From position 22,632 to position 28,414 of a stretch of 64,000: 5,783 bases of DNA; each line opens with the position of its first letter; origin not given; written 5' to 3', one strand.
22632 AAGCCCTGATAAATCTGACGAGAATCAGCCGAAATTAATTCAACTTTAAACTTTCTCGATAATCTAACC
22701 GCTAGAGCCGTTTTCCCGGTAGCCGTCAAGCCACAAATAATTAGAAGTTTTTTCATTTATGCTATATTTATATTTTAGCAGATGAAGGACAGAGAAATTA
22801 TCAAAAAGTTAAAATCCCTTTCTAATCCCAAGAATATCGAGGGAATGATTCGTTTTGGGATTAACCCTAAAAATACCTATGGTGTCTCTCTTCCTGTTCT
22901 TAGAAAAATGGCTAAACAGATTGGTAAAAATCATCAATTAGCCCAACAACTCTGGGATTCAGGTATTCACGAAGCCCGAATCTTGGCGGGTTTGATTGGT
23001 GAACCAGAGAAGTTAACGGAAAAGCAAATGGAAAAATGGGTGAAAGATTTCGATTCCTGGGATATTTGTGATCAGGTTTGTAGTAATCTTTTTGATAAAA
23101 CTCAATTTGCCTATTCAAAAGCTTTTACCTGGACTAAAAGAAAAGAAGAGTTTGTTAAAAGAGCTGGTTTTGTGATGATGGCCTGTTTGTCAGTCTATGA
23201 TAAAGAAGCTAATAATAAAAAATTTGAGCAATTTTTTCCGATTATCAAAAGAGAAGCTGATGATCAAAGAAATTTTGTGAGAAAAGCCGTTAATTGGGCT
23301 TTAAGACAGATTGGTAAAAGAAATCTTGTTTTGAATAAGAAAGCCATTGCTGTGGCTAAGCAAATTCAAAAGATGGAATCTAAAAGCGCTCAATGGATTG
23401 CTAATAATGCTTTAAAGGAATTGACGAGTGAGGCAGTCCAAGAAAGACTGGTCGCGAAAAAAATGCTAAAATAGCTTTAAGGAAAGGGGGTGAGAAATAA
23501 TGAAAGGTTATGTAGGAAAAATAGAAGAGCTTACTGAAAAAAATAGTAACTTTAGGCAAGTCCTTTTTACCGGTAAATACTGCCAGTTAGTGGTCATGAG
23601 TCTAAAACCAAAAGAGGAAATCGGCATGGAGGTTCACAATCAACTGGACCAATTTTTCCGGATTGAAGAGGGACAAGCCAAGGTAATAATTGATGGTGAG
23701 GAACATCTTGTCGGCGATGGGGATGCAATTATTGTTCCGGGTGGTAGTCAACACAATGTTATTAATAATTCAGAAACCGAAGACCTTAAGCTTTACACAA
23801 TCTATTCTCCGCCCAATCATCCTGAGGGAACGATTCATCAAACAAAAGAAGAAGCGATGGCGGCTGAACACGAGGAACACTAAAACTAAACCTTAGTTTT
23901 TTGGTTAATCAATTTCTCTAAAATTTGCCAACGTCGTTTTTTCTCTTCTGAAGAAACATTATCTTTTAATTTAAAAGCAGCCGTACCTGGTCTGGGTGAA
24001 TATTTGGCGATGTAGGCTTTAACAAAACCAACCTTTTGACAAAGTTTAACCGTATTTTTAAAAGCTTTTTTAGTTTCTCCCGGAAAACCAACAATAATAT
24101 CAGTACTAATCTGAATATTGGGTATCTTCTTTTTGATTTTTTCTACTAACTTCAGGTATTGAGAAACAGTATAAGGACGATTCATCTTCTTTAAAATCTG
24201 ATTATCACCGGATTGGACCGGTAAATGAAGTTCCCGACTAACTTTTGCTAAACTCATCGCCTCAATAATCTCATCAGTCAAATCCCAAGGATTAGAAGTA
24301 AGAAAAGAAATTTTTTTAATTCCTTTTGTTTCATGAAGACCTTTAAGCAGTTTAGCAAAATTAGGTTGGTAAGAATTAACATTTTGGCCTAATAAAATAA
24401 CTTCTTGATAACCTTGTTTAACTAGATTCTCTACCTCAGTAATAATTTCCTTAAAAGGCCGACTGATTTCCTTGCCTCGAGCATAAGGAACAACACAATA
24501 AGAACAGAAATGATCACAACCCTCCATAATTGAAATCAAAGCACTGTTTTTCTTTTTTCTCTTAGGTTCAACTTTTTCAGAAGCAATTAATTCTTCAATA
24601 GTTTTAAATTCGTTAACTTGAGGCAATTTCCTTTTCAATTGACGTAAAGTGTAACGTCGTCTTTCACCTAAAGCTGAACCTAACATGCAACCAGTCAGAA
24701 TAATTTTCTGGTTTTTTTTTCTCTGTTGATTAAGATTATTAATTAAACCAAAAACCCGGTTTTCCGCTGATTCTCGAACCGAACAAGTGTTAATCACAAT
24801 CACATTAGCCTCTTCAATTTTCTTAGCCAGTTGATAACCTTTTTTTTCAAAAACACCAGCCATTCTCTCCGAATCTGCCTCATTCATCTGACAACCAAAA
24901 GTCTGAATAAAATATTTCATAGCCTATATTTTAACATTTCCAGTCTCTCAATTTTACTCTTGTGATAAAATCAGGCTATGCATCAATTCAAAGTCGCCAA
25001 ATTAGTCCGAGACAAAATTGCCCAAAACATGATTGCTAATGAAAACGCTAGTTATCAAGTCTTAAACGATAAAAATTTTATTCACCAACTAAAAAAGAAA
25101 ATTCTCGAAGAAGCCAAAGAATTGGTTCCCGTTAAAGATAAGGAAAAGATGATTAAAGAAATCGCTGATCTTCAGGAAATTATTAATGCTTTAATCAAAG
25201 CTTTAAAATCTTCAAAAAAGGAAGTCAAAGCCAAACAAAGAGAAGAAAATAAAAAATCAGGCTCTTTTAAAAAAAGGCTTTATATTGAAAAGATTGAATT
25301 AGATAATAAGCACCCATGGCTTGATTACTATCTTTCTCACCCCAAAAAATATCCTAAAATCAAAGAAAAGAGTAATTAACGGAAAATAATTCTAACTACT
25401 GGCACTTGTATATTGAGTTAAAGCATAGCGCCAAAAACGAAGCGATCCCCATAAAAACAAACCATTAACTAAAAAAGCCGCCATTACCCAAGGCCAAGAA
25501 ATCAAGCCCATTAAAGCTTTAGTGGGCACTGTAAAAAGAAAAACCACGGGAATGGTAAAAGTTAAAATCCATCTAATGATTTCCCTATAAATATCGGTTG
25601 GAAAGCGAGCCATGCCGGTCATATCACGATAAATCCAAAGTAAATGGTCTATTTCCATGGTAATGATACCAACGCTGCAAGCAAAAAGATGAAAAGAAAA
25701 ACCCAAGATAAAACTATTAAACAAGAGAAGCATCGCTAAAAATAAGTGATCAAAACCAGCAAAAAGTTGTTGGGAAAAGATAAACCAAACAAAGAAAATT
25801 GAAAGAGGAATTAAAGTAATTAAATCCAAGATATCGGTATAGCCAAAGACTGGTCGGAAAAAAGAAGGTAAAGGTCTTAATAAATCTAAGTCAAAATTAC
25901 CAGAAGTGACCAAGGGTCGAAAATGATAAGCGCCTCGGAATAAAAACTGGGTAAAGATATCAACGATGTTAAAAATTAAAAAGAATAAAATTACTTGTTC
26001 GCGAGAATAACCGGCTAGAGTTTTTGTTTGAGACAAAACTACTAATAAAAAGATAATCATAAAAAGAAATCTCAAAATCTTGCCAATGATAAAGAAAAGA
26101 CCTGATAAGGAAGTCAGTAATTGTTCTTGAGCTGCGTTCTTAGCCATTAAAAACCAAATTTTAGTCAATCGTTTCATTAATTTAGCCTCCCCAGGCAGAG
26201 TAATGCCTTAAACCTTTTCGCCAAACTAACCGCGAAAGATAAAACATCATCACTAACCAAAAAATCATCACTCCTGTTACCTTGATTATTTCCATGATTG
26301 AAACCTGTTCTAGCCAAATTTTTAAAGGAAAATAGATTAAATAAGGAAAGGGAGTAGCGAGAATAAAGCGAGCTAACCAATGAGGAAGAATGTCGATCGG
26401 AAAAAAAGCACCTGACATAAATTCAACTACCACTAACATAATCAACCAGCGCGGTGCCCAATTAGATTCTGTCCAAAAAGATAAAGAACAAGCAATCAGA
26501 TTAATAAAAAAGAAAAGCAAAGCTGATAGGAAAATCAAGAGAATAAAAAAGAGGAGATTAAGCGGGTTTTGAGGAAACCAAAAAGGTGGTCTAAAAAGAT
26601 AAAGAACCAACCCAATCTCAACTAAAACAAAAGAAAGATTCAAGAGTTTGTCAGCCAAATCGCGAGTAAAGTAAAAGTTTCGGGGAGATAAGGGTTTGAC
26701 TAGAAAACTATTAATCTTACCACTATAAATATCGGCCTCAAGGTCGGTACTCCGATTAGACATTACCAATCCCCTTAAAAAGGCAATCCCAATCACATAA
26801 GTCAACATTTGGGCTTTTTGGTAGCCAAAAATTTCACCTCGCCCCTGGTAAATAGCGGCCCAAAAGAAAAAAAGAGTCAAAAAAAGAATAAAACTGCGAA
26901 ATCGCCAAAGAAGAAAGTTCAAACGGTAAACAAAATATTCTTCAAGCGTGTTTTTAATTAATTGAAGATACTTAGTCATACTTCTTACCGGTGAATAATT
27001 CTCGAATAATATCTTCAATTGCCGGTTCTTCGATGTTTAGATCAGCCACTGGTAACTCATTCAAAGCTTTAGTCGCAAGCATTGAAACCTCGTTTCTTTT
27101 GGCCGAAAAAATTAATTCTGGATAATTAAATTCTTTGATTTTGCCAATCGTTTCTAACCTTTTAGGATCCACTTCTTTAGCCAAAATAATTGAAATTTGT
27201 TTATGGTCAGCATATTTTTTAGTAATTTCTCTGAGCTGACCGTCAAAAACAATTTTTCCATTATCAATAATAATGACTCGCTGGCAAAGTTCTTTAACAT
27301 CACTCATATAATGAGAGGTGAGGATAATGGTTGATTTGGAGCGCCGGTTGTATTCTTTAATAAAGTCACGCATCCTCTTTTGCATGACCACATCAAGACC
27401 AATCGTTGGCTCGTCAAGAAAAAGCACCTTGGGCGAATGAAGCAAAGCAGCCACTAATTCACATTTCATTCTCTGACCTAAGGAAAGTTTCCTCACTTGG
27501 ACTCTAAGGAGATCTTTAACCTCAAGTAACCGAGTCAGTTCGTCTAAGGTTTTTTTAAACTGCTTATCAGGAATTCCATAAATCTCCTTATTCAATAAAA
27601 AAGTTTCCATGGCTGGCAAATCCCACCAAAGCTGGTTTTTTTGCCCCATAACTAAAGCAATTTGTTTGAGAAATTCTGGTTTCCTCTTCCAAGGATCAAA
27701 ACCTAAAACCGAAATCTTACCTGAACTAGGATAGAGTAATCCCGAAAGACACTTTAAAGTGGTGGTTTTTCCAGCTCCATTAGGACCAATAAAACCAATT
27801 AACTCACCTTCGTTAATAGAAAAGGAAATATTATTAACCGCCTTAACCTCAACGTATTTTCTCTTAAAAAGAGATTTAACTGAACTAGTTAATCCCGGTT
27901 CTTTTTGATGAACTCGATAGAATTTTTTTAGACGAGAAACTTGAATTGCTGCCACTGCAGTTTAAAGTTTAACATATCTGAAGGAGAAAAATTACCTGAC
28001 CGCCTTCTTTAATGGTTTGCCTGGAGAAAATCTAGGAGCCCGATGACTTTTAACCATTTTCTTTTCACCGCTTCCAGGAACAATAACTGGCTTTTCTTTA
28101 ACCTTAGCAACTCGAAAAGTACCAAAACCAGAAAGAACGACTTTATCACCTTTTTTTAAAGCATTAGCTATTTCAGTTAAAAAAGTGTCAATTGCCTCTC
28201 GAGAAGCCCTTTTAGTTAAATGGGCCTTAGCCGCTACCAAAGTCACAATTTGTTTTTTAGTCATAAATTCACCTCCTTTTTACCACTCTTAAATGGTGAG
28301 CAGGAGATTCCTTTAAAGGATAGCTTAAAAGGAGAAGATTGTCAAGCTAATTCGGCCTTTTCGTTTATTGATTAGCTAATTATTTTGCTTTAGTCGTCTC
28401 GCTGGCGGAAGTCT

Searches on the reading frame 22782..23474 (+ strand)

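Call 51: search_protein_families(library=pfam, proteins=[window:22782-23474:+], max_evalue=0.01)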
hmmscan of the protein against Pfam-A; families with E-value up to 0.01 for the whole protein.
window:22782-23474:+ (230 aa): 2 families
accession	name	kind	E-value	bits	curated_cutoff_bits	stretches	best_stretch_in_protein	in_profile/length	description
PF08713.17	DNA_alkylation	-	7.2e-42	143.9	21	1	6-198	1-197/213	DNA alkylation repair enzyme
PF13851.11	GAS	-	0.0013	18.6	32.3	1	142-223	105-186/200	Growth-arrest specific micro-tubule binding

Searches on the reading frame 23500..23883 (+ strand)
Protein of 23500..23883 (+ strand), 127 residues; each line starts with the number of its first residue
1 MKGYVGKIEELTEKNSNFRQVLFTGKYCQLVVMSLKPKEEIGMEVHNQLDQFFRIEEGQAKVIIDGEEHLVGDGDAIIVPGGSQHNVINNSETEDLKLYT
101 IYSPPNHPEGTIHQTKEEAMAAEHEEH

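Call 51: search_protein_families(library=pfam, proteins=[window:23500-23883:+], max_evalue=0.01)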
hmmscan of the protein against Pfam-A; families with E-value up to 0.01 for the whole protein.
window:23500-23883:+ (127 aa): 7 families
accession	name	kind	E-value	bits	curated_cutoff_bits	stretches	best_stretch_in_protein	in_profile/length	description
PF07883.17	Cupin_2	-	2.2e-16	59.8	27.2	1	32-102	2-70/70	Cupin domain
PF01050.24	MannoseP_isomer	-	6e-05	23.6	23.6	1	22-92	22-92/116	Mannose-6-phosphate isomerase C-terminal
PF02311.25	AraC_binding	-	8.5e-05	22.7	21.1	1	55-106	29-79/135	AraC-like ligand binding domain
PF12852.13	Cupin_6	-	0.0026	18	26.7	1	50-110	35-97/183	Cupin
PF06249.18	EutQ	-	0.0028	17.9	21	1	22-99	68-143/152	Ethanolamine utilisation protein EutQ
PF11699.14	CENP-C_C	-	0.003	18.2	29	1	32-95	16-79/85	Mif2/CENP-C like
PF05899.18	Cupin_3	-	0.0044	17.1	23.5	1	47-84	23-61/74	EutQ-like cupin domain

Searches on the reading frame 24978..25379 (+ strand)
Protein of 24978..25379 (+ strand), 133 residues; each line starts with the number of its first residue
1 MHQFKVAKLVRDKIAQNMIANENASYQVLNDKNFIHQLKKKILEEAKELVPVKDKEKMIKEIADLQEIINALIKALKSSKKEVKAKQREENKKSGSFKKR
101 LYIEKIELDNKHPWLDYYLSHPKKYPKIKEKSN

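Call 51: search_protein_families(library=pfam, proteins=[window:24978-25379:+], max_evalue=0.01)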
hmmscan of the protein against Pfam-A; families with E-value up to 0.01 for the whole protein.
window:24978-25379:+ (133 aa): 2 families
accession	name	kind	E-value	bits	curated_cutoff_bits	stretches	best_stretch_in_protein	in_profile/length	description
PF10211.14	Ax_dynein_light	-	0.0035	17.8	26.4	1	19-100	92-166/187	Axonemal dynein light chain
PF01503.22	PRA-PH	-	0.0078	17.1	21.3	0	32-66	22-61/86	Phosphoribosyl-ATP pyrophosphohydrolase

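Call 61: search_protein_families(library=padloc, proteins=[window:24978-25379:+], max_evalue=0.01)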
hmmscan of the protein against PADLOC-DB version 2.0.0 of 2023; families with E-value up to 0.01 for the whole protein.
window:24978-25379:+ (133 aa): 0 families

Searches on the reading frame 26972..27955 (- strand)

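Call 51: search_protein_families(library=pfam, proteins=[window:26972-27955:-], max_evalue=0.01)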
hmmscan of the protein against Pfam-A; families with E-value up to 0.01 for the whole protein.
window:26972-27955:- (327 aa): 8 families
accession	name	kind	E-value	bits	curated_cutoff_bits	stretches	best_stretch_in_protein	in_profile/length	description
PF00005.33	ABC_tran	-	1.5e-28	100.5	25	1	40-184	1-136/137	ABC transporter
PF13304.12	AAA_21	-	6.9e-16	59.6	27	2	136-215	200-298/304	AAA domain, putative AbiEii toxin, Type IV TA system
PF13175.12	AAA_15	-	6.2e-05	23.2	32.1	0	49-77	23-50/374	AAA ATPase domain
PF13476.12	AAA_23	-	0.002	19.3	27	1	43-81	15-50/201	AAA domain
PF15120.11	SPACA9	-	0.0023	18.1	25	1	145-260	2-115/164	Sperm acrosome-associated protein 9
PF13401.12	AAA_22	-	0.0029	18.3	27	0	54-122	9-33/130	AAA domain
PF13555.12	AAA_29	-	0.0067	16.6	27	0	47-78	19-50/61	P-loop containing region of AAA domain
PF13514.12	AAA_27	-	0.0073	16.3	22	0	43-75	19-51/206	AAA domain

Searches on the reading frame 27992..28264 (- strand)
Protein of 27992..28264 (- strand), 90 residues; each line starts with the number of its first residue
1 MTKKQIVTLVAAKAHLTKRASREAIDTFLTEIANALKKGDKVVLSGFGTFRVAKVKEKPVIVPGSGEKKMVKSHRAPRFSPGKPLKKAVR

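Call 51: search_protein_families(library=pfam, proteins=[window:27992-28264:-], max_evalue=0.01)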
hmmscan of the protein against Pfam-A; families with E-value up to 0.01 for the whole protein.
window:27992-28264:- (90 aa): 3 families
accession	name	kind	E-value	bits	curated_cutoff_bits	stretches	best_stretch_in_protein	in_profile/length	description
PF00216.26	Bac_DNA_binding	-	2e-25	89.3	22.4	1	1-89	1-89/90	Bacterial DNA-binding protein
PF18291.6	HU-HIG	-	4.8e-05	23.8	26.2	1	2-89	33-118/125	HU domain fused to wHTH, Ig, or Glycine-rich motif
PF18175.6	HU-CCDC81_bac_2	-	0.0024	18.2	35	1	9-53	6-50/70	CCDC81-like prokaryotic HU domain 2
